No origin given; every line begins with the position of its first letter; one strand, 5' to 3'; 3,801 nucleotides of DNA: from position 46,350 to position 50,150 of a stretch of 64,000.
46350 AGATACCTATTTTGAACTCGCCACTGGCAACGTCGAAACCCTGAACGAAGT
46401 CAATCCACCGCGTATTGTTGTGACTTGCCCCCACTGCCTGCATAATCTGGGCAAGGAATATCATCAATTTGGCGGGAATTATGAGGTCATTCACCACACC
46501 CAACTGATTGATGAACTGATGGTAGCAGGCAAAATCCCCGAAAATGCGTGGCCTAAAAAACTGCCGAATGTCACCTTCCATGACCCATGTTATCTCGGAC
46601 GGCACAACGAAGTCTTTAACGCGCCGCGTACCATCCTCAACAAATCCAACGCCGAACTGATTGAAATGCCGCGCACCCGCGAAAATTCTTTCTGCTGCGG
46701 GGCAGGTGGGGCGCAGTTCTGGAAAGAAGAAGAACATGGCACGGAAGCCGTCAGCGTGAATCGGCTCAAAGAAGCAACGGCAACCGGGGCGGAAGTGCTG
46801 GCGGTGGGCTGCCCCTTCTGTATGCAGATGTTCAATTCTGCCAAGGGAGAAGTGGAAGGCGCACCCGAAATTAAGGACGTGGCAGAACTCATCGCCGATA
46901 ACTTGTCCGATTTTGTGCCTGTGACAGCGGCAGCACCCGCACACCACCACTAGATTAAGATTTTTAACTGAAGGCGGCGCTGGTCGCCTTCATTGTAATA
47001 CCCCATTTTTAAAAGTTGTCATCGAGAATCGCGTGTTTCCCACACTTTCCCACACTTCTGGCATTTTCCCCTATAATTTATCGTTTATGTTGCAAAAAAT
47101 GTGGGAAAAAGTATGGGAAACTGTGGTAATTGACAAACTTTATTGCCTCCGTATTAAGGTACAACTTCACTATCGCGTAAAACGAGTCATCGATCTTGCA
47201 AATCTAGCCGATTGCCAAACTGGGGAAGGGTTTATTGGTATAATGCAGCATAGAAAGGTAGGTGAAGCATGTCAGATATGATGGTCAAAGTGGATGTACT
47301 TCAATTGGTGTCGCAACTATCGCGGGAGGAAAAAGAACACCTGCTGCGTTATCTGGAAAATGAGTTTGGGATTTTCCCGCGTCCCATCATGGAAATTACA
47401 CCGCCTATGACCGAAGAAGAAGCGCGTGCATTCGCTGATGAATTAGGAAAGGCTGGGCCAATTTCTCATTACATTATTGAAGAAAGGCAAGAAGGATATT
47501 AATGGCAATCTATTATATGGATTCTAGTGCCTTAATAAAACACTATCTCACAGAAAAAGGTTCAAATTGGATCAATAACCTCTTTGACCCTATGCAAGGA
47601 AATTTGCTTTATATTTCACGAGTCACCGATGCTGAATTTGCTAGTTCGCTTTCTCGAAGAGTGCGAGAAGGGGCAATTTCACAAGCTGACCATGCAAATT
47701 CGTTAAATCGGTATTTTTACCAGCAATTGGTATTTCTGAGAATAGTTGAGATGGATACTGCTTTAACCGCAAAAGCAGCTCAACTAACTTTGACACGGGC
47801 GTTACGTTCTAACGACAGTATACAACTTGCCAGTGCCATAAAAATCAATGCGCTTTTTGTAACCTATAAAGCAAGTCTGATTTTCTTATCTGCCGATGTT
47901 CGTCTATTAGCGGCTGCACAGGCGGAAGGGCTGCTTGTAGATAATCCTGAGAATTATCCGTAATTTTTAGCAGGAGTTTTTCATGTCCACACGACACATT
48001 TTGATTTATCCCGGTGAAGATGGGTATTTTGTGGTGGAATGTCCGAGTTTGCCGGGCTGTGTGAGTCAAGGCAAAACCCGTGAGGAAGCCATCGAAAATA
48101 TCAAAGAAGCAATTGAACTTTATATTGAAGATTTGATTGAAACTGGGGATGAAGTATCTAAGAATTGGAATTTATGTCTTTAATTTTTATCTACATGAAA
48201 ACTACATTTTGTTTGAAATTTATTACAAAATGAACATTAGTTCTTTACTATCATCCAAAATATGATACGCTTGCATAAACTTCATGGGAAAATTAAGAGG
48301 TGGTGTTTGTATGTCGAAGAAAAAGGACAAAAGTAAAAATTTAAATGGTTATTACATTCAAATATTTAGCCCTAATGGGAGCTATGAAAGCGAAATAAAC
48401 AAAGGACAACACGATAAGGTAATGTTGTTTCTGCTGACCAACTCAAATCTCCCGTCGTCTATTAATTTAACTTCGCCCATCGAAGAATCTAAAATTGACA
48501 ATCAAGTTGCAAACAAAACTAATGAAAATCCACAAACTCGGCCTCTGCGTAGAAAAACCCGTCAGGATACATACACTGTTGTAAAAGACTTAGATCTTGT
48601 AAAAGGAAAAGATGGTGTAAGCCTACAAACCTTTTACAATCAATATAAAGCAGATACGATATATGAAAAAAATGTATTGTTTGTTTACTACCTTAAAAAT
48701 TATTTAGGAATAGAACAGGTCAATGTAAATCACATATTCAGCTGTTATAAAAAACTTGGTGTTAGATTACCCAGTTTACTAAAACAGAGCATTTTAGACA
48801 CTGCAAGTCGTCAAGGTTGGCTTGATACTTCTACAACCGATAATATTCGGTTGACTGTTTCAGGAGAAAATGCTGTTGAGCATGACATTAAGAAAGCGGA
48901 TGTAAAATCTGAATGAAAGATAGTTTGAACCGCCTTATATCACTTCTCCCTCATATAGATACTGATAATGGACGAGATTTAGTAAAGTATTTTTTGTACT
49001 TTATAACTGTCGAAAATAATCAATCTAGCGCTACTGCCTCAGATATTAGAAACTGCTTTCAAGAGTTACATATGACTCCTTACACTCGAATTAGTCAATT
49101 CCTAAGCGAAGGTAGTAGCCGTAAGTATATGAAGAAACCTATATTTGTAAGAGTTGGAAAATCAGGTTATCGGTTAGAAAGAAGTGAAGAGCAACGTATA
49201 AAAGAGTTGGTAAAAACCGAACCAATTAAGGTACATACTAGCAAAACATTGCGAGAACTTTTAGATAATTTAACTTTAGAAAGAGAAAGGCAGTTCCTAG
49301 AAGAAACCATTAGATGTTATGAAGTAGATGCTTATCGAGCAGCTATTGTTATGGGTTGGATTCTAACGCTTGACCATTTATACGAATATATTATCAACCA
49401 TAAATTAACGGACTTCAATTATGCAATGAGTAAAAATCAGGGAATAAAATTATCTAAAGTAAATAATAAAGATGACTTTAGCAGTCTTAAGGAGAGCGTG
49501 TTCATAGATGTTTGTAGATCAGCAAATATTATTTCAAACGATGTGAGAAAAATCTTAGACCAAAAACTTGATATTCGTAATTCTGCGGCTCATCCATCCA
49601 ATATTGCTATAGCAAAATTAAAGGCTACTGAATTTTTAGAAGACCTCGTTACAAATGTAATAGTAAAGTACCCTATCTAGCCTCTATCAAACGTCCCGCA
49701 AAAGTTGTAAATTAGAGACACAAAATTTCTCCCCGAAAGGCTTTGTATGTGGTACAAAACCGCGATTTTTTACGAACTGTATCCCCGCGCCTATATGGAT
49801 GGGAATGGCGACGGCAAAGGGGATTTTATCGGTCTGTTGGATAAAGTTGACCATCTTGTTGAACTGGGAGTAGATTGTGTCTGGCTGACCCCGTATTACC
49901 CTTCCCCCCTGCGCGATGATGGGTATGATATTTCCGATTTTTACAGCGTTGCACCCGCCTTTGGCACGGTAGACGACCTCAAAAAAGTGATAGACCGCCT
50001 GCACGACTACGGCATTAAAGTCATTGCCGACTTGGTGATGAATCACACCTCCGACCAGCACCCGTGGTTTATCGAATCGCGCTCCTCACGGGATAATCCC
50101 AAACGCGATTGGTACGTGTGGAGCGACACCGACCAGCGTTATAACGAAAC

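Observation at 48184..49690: Strongly AT-rich two-gene cassette with a shared wHTH-like domain and a C-terminal HEPN Rx4H motif, directly downstream of vapBC and hicB: candidate undescribed toxin/defence module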

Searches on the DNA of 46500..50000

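Call 68: search_rna_families(source=window, start=46500, end=50000, threshold=evalue, max_evalue=1)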
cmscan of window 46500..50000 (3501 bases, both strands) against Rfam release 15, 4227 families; matches with E-value up to 1: 3.
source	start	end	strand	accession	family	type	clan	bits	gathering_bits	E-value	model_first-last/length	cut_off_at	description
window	47038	47129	+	RF00648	MIR396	Gene; miRNA;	-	25.4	80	0.042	1-118/118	no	MIR396 microRNA precursor family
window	47030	47125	-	RF03933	MIR6445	Gene; miRNA;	-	23.6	100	0.17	1-117/117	no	MIR6445 microRNA precursor family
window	47045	47121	-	RF03642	MIR5743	Gene; miRNA;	-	22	111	0.79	1-81/81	no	MIR5743 microRNA precursor family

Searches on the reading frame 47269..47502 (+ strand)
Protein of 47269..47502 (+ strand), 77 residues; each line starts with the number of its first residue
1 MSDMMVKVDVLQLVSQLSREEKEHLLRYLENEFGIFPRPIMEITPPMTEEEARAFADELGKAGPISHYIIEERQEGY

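Call 4: search_protein_families(library=pfam, proteins=[window:47269-47502:+], max_evalue=1)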
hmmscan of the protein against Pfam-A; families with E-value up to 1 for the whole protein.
window:47269-47502:+ (77 aa): 1 family
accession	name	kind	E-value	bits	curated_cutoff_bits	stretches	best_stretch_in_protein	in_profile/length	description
PF17239.7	DUF5312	-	0.26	10.1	25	1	12-42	6-36/553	Family of unknown function (DUF5312)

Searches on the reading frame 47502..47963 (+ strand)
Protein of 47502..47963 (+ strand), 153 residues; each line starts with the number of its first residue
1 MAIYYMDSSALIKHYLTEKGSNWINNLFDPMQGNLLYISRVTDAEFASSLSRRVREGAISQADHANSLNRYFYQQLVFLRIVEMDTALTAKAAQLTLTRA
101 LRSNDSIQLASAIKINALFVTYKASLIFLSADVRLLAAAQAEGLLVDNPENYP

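Call 4: search_protein_families(library=pfam, proteins=[window:47502-47963:+], max_evalue=1)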
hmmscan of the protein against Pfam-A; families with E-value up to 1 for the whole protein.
window:47502-47963:+ (153 aa): 3 families
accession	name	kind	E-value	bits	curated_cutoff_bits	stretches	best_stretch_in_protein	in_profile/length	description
PF01850.27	PIN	-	3.8e-11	44.1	23.6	1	4-122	1-110/120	PIN domain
PF04613.19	LpxD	-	0.035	14.4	30.8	1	118-150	29-61/70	UDP-3-O-[3-hydroxymyristoyl] glucosamine N-acyltransferase, LpxD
PF13638.12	PIN_4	-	0.12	13.1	21.9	1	60-146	47-128/132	PIN domain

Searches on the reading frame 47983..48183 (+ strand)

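Call 4: search_protein_families(library=pfam, proteins=[window:47983-48183:+], max_evalue=1)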
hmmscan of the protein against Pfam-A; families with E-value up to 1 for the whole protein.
window:47983-48183:+ (66 aa): 4 families
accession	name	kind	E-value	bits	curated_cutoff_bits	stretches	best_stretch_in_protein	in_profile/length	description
PF15919.11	HicB_lk_antitox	-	5.5e-13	49.6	27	1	6-61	3-58/123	HicB_like antitoxin of bacterial toxin-antitoxin system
PF21748.3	UPF0150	-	5.7e-07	29.8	27.3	1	12-57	16-62/64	UPF0150-like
PF24113.1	DUF7387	-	0.00078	20.2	27.9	1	25-50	32-57/85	Family of unknown function (DUF7387)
PF09325.15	Vps5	-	0.042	13.9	27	1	34-63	202-231/236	Vps5 C terminal like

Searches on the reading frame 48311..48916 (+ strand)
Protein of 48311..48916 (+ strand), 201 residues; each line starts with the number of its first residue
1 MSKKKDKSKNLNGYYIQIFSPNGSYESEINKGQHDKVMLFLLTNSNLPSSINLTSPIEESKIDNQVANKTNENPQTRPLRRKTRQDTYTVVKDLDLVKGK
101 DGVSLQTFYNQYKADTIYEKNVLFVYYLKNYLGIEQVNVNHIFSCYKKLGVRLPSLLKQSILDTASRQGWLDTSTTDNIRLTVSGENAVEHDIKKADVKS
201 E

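Call 4: search_protein_families(library=pfam, proteins=[window:48311-48916:+], max_evalue=1)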
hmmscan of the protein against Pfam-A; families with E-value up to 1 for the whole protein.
window:48311-48916:+ (201 aa): 0 families

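Call 5: search_protein_families(library=padloc, proteins=[window:48311-48916:+], max_evalue=1)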
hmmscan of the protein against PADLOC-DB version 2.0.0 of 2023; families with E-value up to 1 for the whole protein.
window:48311-48916:+ (201 aa): 0 families

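Call 6: search_protein_families(library=ncbifam, proteins=[window:48311-48916:+], max_evalue=1)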
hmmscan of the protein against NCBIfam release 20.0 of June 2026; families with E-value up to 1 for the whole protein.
window:48311-48916:+ (201 aa): 1 family
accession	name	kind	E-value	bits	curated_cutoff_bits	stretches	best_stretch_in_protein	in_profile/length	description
NF003166.0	PRK04149.1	subfamily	0.0086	14.5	387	1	97-148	286-331/393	sulfate adenylyltransferase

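Call 7: search_protein_families(library=phrogs, proteins=[window:48311-48916:+], max_evalue=1)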
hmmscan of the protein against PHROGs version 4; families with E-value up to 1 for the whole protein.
window:48311-48916:+ (201 aa): 1 family
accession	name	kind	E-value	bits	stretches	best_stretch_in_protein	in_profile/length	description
phrog_32720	-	unknown function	0.091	14.1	1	105-129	48-72/89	-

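Call 9: find_homologous_proteins(query=window:48311-48916:+)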
Query window:48311-48916:+ (201 aa): 3 proteins with E <= 0.001 among 86 candidates.
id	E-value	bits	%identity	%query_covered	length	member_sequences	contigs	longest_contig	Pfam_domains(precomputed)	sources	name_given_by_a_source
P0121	1.9e-126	437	100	100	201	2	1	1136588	-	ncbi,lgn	-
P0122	2.5e-26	110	44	66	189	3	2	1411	-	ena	-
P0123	4.8e-25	106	41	71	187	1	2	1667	-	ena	-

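Call 11: find_encoding_contigs(protein=P0122, flank=6000, max_places=4)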
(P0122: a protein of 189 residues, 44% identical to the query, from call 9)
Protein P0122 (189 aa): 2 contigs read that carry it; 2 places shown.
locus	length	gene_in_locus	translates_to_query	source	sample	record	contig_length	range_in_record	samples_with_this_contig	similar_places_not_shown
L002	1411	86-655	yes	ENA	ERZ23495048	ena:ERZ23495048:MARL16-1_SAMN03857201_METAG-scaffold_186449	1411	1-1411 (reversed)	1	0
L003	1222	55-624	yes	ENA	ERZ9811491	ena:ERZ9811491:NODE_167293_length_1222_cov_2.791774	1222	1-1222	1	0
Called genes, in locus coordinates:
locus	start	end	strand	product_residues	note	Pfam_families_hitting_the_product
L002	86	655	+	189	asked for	-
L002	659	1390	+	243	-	-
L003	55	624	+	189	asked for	-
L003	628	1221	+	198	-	?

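Call 12: find_encoding_contigs(protein=P0123, flank=6000, max_places=4)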
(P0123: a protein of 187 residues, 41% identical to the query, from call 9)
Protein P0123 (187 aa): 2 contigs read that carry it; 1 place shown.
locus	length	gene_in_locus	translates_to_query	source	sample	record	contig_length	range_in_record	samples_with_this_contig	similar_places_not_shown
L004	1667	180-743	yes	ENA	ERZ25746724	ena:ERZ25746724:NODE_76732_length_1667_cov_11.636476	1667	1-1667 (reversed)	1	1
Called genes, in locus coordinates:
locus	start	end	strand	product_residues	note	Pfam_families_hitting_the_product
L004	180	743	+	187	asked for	-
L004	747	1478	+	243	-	-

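Call 36: find_homologous_proteins(query=A2)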
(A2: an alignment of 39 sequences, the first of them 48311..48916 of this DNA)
Query A2 (39 sequences) (201 aa, profile of the alignment): 288 proteins with E <= 0.001 among 8000 candidates; the best 120 are listed.
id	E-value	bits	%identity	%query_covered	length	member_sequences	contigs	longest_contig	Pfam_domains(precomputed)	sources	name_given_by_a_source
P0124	2.5e-66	242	41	54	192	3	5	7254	-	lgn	-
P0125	5.2e-66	241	43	53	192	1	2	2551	-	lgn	-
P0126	3.3e-65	238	39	54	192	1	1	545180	-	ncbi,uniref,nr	ncbi:hypothetical protein [Methylobacillus flagellatus]|uniref:hypothetical protein n=1 Tax=Methylob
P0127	3.4e-65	238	38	62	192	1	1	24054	-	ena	-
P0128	1.4e-63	233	29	61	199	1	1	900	-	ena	-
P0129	1.5e-63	233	31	59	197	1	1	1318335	-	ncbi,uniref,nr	ncbi:hypothetical protein [Mangrovibrevibacter kandeliae]|uniref:hypothetical protein n=1 Tax=Mangro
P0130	1.9e-63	232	28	74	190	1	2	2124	-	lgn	-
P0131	2.6e-63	232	35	70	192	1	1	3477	-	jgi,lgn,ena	-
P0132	4.6e-63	231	29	50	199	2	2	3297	-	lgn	-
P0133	5.2e-63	231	27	75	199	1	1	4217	-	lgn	-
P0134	6.3e-63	231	26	66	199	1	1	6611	-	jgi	jgi:hypothetical protein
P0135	6.6e-63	231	30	50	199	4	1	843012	-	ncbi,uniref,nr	ncbi:hypothetical protein NOF55_05200 [Rhizobiaceae bacterium BDR2-2]|uniref:Uncharacterized protein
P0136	6.7e-63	231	41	55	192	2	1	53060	-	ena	-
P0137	6.9e-63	230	30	50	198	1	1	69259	-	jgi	jgi:hypothetical protein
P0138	1.1e-62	230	31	47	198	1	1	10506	-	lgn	-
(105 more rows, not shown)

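Call 47: predict_structure(alignment_id=A3)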
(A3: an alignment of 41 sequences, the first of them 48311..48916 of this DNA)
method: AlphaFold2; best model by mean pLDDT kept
length: 201 residues; sequences in the alignment: 41
mean_pLDDT: 68.6   pTM: 0.56
mean pLDDT of the five models: 68.6, 65.4, 62.8, 61.8, 60.5
residues with pLDDT >= 90: 69; 70-90: 35; 50-70: 34; < 50: 63
segments of 3 or more residues with pLDDT < 50: 1-14, 38-40, 43-77, 79-81
pLDDT, mean of each block of 10 residues (from residue 1): 36 50 52 50 40 30 34 45 71 89 93 93 94 94 97 93 85 87 67 74 42
secondary structure, 60 per line:
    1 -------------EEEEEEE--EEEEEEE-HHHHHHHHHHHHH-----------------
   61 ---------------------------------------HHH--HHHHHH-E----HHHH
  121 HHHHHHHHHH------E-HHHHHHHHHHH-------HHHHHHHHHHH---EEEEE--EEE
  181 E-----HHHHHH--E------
elements in order: E14-20 E23-29 H31-43 H105-110 H117-130 H139-149 H157-167 E171-175 E178-181 H187-192

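Call 67: search_protein_families(library=pfam, proteins=[L002:659-1390:+], max_evalue=0.1)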
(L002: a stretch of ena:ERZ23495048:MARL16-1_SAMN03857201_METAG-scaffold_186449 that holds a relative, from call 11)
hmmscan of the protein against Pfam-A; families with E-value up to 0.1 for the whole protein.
L002:659-1390:+ (243 aa): 2 families
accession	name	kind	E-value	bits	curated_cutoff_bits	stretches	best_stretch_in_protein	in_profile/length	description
PF13643.11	DUF4145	-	0.0043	17.5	23.1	1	129-223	2-80/88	Domain of unknown function (DUF4145)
PF05869.16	Dam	-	0.091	12.9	28.1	0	52-78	65-91/169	DNA N-6-adenine-methyltransferase (Dam)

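Call 90: search_solved_structures(query=A3, max_evalue=1)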
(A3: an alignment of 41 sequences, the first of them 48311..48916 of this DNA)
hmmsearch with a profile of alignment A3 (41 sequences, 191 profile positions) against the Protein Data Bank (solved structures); distinct sequences matched with E-value up to 1: 0.
